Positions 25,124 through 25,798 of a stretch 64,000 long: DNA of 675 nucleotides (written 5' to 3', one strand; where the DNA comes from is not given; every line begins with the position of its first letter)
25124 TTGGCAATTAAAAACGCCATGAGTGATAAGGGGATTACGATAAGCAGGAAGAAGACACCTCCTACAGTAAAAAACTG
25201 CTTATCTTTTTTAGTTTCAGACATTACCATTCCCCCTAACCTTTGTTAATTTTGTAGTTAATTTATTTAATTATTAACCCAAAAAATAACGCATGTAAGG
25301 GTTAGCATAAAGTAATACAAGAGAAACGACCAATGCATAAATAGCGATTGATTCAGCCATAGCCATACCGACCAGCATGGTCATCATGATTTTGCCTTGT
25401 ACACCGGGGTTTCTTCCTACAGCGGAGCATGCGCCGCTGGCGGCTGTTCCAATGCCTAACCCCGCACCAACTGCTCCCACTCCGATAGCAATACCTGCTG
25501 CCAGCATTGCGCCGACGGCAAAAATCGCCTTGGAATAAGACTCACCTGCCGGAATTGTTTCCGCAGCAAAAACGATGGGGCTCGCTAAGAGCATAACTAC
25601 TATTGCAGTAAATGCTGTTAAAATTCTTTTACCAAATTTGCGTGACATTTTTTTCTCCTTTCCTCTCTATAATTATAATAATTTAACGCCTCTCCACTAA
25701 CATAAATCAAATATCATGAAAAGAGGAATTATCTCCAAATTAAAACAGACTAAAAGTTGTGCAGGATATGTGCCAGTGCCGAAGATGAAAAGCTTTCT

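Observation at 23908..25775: Sigma-54 promoter driving a lone signal-peptide-bearing ATP-synthase c-subunit-like gene plus an output-less Cache protein, divergent from an HK/NtrC pair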

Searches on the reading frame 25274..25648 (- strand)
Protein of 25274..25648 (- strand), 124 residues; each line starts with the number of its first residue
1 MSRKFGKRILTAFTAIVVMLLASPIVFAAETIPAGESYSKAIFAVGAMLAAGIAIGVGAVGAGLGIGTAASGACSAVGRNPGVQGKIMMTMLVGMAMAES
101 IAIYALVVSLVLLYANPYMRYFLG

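Call 3: search_protein_families(library=pfam, proteins=[window:25274-25648:-], max_evalue=0.01)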
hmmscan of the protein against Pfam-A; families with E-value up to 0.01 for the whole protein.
window:25274-25648:- (124 aa): 1 family
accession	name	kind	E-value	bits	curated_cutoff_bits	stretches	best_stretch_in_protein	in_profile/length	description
PF00137.26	ATP-synt_C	-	9.2e-18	64.7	24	1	49-112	1-60/60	ATP synthase subunit C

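Call 4: search_protein_families(library=ncbifam, proteins=[window:25274-25648:-], max_evalue=0.01)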
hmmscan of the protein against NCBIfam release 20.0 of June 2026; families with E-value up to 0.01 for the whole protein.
window:25274-25648:- (124 aa): 16 families
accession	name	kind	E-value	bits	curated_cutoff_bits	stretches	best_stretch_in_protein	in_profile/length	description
NF009998.0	PRK13468.1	equivalog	1.6e-21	76.4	116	1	41-122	5-86/88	F0F1 ATP synthase subunit C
NF005608.0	PRK07354.1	equivalog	1.4e-20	73.6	128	1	42-118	4-80/81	F0F1 ATP synthase subunit C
TIGR03322.1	alt_F1F0_F0_C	exception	1e-19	70.9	130.85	1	41-122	4-85/86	alternate F1F0 ATPase, F0 subunit C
NF006295.0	PRK08482.1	equivalog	2.2e-19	70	135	1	17-119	6-104/105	F0F1 ATP synthase subunit C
NF005521.0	PRK07159.1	equivalog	1.2e-15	57.4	122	1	39-114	25-99/101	F0F1 ATP synthase subunit C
NF009999.0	PRK13471.1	equivalog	1.6e-13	50.7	124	1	38-114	7-83/85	F0F1 ATP synthase subunit C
TIGR01260.1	ATP_synt_c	equivalog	8.5e-11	41.7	43.95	1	59-115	2-58/58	ATP synthase F0 subunit C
NF005363.0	PRK06876.1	equivalog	2e-10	40.4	71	1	47-118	8-79/80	F0F1 ATP synthase subunit C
NF005733.0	PRK07558.1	equivalog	4.8e-10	39.5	85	1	47-115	7-74/75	F0F1 ATP synthase subunit C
NF004888.0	PRK06251.1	equivalog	4e-09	36.6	101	1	15-116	9-101/102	V-type ATP synthase subunit K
NF005900.0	PRK07874.1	equivalog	2.5e-07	30.9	114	1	51-111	19-79/80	ATP synthase F0 subunit C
NF004532.0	PRK05880.1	equivalog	7.3e-07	29.3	120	1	41-117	5-81/83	F0F1 ATP synthase subunit C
NF004913.0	PRK06271.1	equivalog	1.3e-05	24.6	211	1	39-114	150-216/220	V-type ATP synthase subunit K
NF009996.0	PRK13466.1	equivalog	2e-05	24.7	110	1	52-112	5-65/66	F0F1 ATP synthase subunit C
NF011483.0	PRK14893.1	equivalog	0.00021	21.4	188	1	46-114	10-74/162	V-type ATP synthase subunit K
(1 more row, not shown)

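Call 6: find_homologous_proteins(query=window:25274-25648:-)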
Query window:25274-25648:- (124 aa): 839 proteins with E <= 0.001 among 1007 candidates; the best 120 are listed.
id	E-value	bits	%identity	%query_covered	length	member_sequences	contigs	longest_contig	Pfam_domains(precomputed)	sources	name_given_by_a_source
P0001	2.6e-63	229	97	100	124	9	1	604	PF00137.27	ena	-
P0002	1.7e-61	223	94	100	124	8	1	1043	PF00137.27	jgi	jgi:F-type H+-transporting ATPase subunit c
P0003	1.6e-60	220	93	100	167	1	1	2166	PF00137.27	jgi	jgi:F-type H+-transporting ATPase subunit c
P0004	3.3e-60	219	90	100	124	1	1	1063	PF00137.27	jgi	jgi:F-type H+-transporting ATPase subunit c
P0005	4.4e-60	219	88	100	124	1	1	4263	PF00137.27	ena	-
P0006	4.5e-60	219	90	100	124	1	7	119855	PF00137.27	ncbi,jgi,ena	jgi:F-type H+-transporting ATPase subunit c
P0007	6.0e-60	218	90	100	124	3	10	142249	PF00137.27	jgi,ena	-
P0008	9.9e-60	218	90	100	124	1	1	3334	PF00137.27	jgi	jgi:ATP synthase, F0 subunit c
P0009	2.0e-59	217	89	100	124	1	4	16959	PF00137.27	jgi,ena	jgi:ATP synthase, F0 subunit c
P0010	2.1e-59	217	89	100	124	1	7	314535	PF00137.27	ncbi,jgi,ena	jgi:F-type H+-transporting ATPase subunit c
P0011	2.7e-59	216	90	100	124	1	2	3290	PF00137.27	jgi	jgi:F-type H+-transporting ATPase subunit c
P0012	2.9e-59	216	89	100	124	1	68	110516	PF00137.27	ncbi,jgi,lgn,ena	jgi:F-type H+-transporting ATPase subunit c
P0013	4.1e-59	216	88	100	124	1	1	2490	PF00137.27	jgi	-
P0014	4.3e-59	216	88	100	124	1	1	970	PF00137.27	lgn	-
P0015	4.5e-59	215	89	100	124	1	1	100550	PF00137.27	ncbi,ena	-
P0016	5.5e-59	215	87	100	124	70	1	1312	PF00137.27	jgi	jgi:F-type H+-transporting ATPase subunit c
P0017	7.5e-59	215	88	100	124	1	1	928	PF00137.27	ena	-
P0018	7.8e-59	215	90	100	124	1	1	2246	PF00137.27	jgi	jgi:F-type H+-transporting ATPase subunit c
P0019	8.6e-59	215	88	100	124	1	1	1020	PF00137.27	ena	-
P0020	9.0e-59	215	89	100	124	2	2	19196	PF00137.27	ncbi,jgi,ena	-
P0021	9.6e-59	214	86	100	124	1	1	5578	PF00137.27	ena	-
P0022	9.9e-59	214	88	100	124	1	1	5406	PF00137.27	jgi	jgi:F-type H+-transporting ATPase subunit c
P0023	1.5e-58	214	87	100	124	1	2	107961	PF00137.27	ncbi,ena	-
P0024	1.7e-58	214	87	100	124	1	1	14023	PF00137.27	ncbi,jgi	ncbi:MAG: ATP synthase F0 subunit C [Smithellaceae bacterium]|jgi:F-type H+-transporting ATPase subu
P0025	2.9e-58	213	87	100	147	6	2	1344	PF00137.27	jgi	jgi:F-type H+-transporting ATPase subunit c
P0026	3.1e-58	213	87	100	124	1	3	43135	PF00137.27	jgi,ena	jgi:F-type H+-transporting ATPase subunit c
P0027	3.5e-58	213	89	100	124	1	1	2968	PF00137.27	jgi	jgi:F-type H+-transporting ATPase subunit c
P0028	6.5e-58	212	88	100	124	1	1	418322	PF00137.27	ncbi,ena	-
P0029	6.9e-58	212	89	100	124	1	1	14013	PF00137.27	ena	-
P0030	9.0e-58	211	85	100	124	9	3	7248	PF00137.27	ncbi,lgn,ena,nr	ncbi:MAG: ATP synthase F0 subunit C [Smithella sp.]|nr:ATP synthase F0 subunit C [Smithella sp.]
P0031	1.2e-57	211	85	100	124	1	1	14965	PF00137.27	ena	-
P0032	1.4e-57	211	88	100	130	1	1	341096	PF00137.27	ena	-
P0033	1.8e-57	210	85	100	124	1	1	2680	PF00137.27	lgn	-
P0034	2.1e-57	210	87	100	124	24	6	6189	PF00137.27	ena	-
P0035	2.3e-57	210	87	100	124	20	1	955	PF00137.27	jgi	jgi:F-type H+-transporting ATPase subunit c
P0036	5.2e-57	209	85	100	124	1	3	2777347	PF00137.27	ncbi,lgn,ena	ncbi:MAG: ATP synthase F0 subunit C [Smithella sp.]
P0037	6.2e-57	209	87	100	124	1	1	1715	PF00137.27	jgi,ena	jgi:F-type H+-transporting ATPase subunit c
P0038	1.1e-56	208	86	100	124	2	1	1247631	PF00137.27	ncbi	ncbi:MAG: ATP synthase F0 subunit C [Smithellaceae bacterium]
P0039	1.1e-56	208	88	100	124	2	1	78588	PF00137.27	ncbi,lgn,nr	ncbi:MAG: ATP synthase F0 subunit C [Smithellaceae bacterium]|nr:ATP synthase F0 subunit C [Smithell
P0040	1.4e-56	207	86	98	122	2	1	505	PF00137.27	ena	-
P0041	1.8e-56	207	86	100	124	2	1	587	PF00137.27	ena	-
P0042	2.1e-56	207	87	100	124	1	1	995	PF00137.27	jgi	jgi:F-type H+-transporting ATPase subunit c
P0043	2.6e-56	207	86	100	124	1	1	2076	PF00137.27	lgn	-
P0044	3.4e-56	206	83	100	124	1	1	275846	PF00137.27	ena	-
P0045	4.7e-56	206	83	100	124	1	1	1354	PF00137.27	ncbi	-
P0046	6.0e-56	205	84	100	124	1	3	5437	PF00137.27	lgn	-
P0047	6.6e-56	205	85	100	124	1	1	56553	PF00137.27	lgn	-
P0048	7.4e-56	205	83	100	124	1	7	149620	PF00137.27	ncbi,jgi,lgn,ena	jgi:F-type H+-transporting ATPase subunit c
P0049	1.1e-55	205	86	100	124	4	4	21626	PF00137.27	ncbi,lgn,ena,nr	ncbi:MAG: F-type H+-transporting ATPase subunit c [Syntrophaceae bacterium]|nr:MAG: F-type H+-transp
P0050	1.3e-55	204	85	100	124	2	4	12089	PF00137.27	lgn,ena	-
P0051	1.4e-55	204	85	99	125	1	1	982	PF00137.27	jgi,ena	-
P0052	1.8e-55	204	81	100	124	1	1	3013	PF00137.27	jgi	jgi:F-type H+-transporting ATPase subunit c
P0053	2.4e-55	203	82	100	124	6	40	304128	PF00137.27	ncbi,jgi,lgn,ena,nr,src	ncbi:MAG: ATP synthase F0 subunit C [Smithella sp.]|jgi:F-type H+-transporting ATPase subunit c|nr:A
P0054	3.1e-55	203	84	100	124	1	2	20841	PF00137.27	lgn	-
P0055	4.5e-55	203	83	100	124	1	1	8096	PF00137.27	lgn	-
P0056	4.5e-55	203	83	100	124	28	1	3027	PF00137.27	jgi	-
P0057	5.4e-55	202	85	100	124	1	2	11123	PF00137.27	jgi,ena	-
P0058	5.4e-55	202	81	100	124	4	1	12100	PF00137.27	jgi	jgi:F-type H+-transporting ATPase subunit c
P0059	9.1e-55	202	85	100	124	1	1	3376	PF00137.27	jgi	jgi:F-type H+-transporting ATPase subunit c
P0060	9.3e-55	202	82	97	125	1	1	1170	PF00137.27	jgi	jgi:F-type H+-transporting ATPase subunit c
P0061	1.2e-54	201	84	100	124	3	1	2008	PF00137.27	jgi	jgi:F-type H+-transporting ATPase subunit c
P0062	1.5e-54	201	85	100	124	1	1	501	PF00137.27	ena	-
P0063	1.6e-54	201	81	100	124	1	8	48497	PF00137.27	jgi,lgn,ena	jgi:F-type H+-transporting ATPase subunit c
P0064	1.6e-54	201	82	100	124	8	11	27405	PF00137.27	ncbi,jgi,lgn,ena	jgi:F-type H+-transporting ATPase subunit c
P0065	1.9e-54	201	83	100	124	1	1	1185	PF00137.27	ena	-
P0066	1.9e-54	201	81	100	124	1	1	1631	PF00137.27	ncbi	-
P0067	1.9e-54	201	85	100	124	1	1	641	PF00137.27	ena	-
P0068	2.0e-54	201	82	100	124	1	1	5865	PF00137.27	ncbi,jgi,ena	ncbi:MAG: ATP synthase F0 subunit C [Smithella sp.]|jgi:F-type H+-transporting ATPase subunit c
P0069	2.1e-54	200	82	100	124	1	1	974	PF00137.27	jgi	-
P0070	2.4e-54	200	83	100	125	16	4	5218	PF00137.27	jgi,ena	jgi:F-type H+-transporting ATPase subunit c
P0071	3.3e-54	200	81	100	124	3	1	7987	PF00137.27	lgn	-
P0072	4.1e-54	199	81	100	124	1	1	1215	PF00137.27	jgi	-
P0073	4.4e-54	199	83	100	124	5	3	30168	PF00137.27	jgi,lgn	-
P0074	5.0e-54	199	81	100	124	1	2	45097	PF00137.27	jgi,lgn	-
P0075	5.2e-54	199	82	100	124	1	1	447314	PF00137.27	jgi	jgi:F-type H+-transporting ATPase subunit c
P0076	5.9e-54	199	82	100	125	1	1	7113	PF00137.27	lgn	-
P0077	7.8e-54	199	82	100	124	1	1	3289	PF00137.27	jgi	jgi:F-type H+-transporting ATPase subunit c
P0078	9.3e-54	198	82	100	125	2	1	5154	PF00137.27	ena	-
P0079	1.0e-53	198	82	100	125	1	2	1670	PF00137.27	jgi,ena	-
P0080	1.1e-53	198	81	100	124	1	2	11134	PF00137.27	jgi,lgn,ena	-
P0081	1.1e-53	198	81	100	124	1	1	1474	PF00137.27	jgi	-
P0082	1.3e-53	198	81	100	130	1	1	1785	PF00137.27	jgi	-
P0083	1.3e-53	198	81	100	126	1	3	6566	PF00137.27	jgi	jgi:F-type H+-transporting ATPase subunit c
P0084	1.3e-53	198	81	100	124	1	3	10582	PF00137.27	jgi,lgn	jgi:F-type H+-transporting ATPase subunit c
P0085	1.9e-53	197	81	100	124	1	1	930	PF00137.27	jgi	jgi:F-type H+-transporting ATPase subunit c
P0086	2.0e-53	197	82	100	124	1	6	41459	PF00137.27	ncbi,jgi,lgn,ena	-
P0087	2.2e-53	197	79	100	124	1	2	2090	PF00137.27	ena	-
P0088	2.2e-53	197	81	100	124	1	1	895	PF00137.27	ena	-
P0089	2.4e-53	197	79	100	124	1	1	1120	PF00137.27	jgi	-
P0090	2.5e-53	197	81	100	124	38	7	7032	PF00137.27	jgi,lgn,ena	-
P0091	2.7e-53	197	80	100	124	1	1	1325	PF00137.27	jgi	jgi:F-type H+-transporting ATPase subunit c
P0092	3.9e-53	196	79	100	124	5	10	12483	PF00137.27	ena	-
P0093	4.4e-53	196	78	100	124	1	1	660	PF00137.27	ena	-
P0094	6.0e-53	196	77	100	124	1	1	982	PF00137.27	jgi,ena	-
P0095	6.7e-53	196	83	100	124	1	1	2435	PF00137.27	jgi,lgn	jgi:F-type H+-transporting ATPase subunit c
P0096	6.7e-53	196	80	100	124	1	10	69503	PF00137.27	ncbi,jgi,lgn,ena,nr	ncbi:MAG TPA: ATP synthase F0 subunit C [Smithella sp.]|nr:ATP synthase F0 subunit C [Smithella sp.]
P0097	6.9e-53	196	81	100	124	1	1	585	PF00137.27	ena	-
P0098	7.9e-53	195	78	100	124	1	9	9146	PF00137.27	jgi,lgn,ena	jgi:F-type H+-transporting ATPase subunit c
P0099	8.5e-53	195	80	100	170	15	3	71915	PF00137.27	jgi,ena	-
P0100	9.1e-53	195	78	100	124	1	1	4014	PF00137.27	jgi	jgi:F-type H+-transporting ATPase subunit c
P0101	9.6e-53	195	83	100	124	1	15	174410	PF00137.27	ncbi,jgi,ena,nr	ncbi:MAG TPA: ATP synthase F0 subunit C [Smithella sp.]|nr:ATP synthase F0 subunit C [Smithella sp.]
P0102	1.1e-52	195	77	100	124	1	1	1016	PF00137.27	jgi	jgi:F-type H+-transporting ATPase subunit c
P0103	1.2e-52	195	79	100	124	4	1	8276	PF00137.27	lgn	-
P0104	1.3e-52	195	82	100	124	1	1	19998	PF00137.27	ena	-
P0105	1.4e-52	195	80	100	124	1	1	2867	PF00137.27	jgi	-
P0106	1.4e-52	195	77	100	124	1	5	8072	PF00137.27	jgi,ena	jgi:F-type H+-transporting ATPase subunit c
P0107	1.5e-52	194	81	100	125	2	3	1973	PF00137.27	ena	-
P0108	1.6e-52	194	80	100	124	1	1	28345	PF00137.27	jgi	jgi:F-type H+-transporting ATPase subunit c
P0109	1.6e-52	194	80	100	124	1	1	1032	PF00137.27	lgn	-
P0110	2.0e-52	194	81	100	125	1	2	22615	PF00137.27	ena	-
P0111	2.3e-52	194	80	100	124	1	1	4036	PF00137.27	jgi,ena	-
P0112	2.4e-52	194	77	100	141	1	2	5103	PF00137.27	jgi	jgi:F-type H+-transporting ATPase subunit c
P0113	2.5e-52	194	78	100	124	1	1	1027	PF00137.27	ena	-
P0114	2.6e-52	194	80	100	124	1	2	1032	PF00137.27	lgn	-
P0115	2.7e-52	194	79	100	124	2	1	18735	PF00137.27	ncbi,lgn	-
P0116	2.9e-52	194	80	100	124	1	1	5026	PF00137.27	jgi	jgi:F-type H+-transporting ATPase subunit c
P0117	2.9e-52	194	81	100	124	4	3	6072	PF00137.27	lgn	-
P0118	3.0e-52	194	79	100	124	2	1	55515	PF00137.27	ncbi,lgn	ncbi:MAG: ATP synthase F0 subunit C [Syntrophales bacterium]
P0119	3.6e-52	193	81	100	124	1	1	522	PF00137.27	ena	-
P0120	3.8e-52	193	80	100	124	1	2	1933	PF00137.27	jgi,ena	-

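Call 7: find_encoding_contigs(protein=P0036, flank=10000, max_places=3)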
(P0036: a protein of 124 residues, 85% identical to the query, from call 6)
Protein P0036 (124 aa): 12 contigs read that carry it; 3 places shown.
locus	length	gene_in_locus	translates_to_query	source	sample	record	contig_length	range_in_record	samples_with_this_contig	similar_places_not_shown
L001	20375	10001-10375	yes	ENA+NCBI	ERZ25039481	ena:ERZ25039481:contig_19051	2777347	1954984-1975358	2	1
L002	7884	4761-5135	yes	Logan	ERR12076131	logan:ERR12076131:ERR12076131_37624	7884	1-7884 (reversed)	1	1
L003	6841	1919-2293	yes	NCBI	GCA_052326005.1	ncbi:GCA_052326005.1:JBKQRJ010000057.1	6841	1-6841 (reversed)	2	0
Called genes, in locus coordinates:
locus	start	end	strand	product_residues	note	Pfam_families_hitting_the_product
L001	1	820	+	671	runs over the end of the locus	PF12838:Fer4_7 (faint), PF13534:Fer4_17 (faint), PF12797:Fer4_2 (faint), PF13183:Fer4_8, PF13237:Fer4_10, PF13187:Fer4_9, PF02754:CCG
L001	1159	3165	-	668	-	PF09308:LuxQ-periplasm (faint), PF17201:Cache_3-Cache_2, PF17202:sCache_3_3, PF00672:HAMP (weak), PF00512:HisKA, PF02518:HATPase_c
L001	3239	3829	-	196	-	PF01926:MMR_HSR1, PF02421:FeoB_N, PF03193:RsgA_GTPase (faint), PF00350:Dynamin_N (faint)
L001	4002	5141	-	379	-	-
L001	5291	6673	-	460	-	PF00072:Response_reg, PF00004:AAA (faint), PF00158:Sigma54_activat, PF14532:Sigma54_activ_2, PF07728:AAA_5 (weak), PF25601:AAA_lid_14, PF02954:HTH_8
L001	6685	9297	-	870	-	PF02743:dCache_1, PF00989:PAS (weak), PF08448:PAS_4 (faint), PF13426:PAS_9 (weak), PF14501:HATPase_c_5 (faint), PF00512:HisKA, PF02518:HATPase_c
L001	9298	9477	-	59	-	-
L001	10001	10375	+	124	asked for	PF00137:ATP-synt_C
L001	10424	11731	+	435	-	PF02743:dCache_1, PF21623:HK_sensor_dom_bact (weak)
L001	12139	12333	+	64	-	-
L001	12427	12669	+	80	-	PF09527:ATPase_gene1 (weak)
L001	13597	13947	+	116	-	PF00825:Ribonuclease_P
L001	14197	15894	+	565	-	PF14849:YidC_periplas, PF02096:60KD_IMP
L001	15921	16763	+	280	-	PF14804:Jag_N, PF07650:KH_2 (weak), PF13083:KH_KhpA-B, PF01424:R3H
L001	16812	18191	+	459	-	PF10396:TrmE_N, PF03193:RsgA_GTPase (faint), PF12631:MnmE_helical, PF01926:MMR_HSR1, PF02421:FeoB_N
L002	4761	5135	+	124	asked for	PF00137:ATP-synt_C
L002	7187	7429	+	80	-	PF09527:ATPase_gene1 (weak)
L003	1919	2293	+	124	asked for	PF00137:ATP-synt_C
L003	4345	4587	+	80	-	PF09527:ATPase_gene1 (weak)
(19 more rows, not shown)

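Call 8: find_encoding_contigs(protein=P0118, flank=10000, max_places=3)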
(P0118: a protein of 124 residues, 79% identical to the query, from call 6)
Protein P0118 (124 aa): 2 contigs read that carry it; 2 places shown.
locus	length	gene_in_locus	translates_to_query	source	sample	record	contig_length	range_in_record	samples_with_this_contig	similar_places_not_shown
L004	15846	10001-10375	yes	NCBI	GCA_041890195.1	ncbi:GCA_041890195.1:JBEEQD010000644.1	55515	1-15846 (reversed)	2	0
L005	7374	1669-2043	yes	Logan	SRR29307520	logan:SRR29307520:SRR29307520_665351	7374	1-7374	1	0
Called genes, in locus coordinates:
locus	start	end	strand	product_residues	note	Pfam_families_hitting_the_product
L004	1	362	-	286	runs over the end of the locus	PF13187:Fer4_9 (faint), PF12797:Fer4_2 (faint), PF13237:Fer4_10 (faint), PF00037:Fer4 (faint), PF12800:Fer4_4 (faint), PF13183:Fer4_8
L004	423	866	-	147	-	PF02662:FlpD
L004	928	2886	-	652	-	PF00890:FAD_binding_2, PF01134:GIDA (weak), PF01266:DAO (weak), PF07992:Pyr_redox_2, PF12831:FAD_oxidored, PF13450:NAD_binding_8, PF12838:Fer4_7 (weak), PF13187:Fer4_9 (weak), +7 more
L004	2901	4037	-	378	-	PF13183:Fer4_8 (weak), PF13237:Fer4_10 (weak), PF13187:Fer4_9, PF02754:CCG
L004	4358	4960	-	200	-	PF03193:RsgA_GTPase (faint), PF00350:Dynamin_N (faint), PF01926:MMR_HSR1, PF02421:FeoB_N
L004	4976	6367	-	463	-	PF00072:Response_reg, PF00158:Sigma54_activat, PF14532:Sigma54_activ_2, PF00004:AAA (weak), PF07728:AAA_5 (weak), PF25601:AAA_lid_14, PF02954:HTH_8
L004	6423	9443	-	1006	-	PF02743:dCache_1, PF00989:PAS, PF08448:PAS_4, PF00989:PAS, PF08448:PAS_4, PF08448:PAS_4, PF00512:HisKA, PF02518:HATPase_c, +6 more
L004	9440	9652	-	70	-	-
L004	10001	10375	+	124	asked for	PF00137:ATP-synt_C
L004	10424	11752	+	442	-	PF02743:dCache_1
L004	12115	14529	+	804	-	PF01326:PPDK_N, PF00391:PEP-utilizers, PF02896:PEP-utilizers_C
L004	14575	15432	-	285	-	PF14326:DUF4384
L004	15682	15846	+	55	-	?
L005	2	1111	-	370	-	?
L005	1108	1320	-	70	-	-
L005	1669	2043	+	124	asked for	PF00137:ATP-synt_C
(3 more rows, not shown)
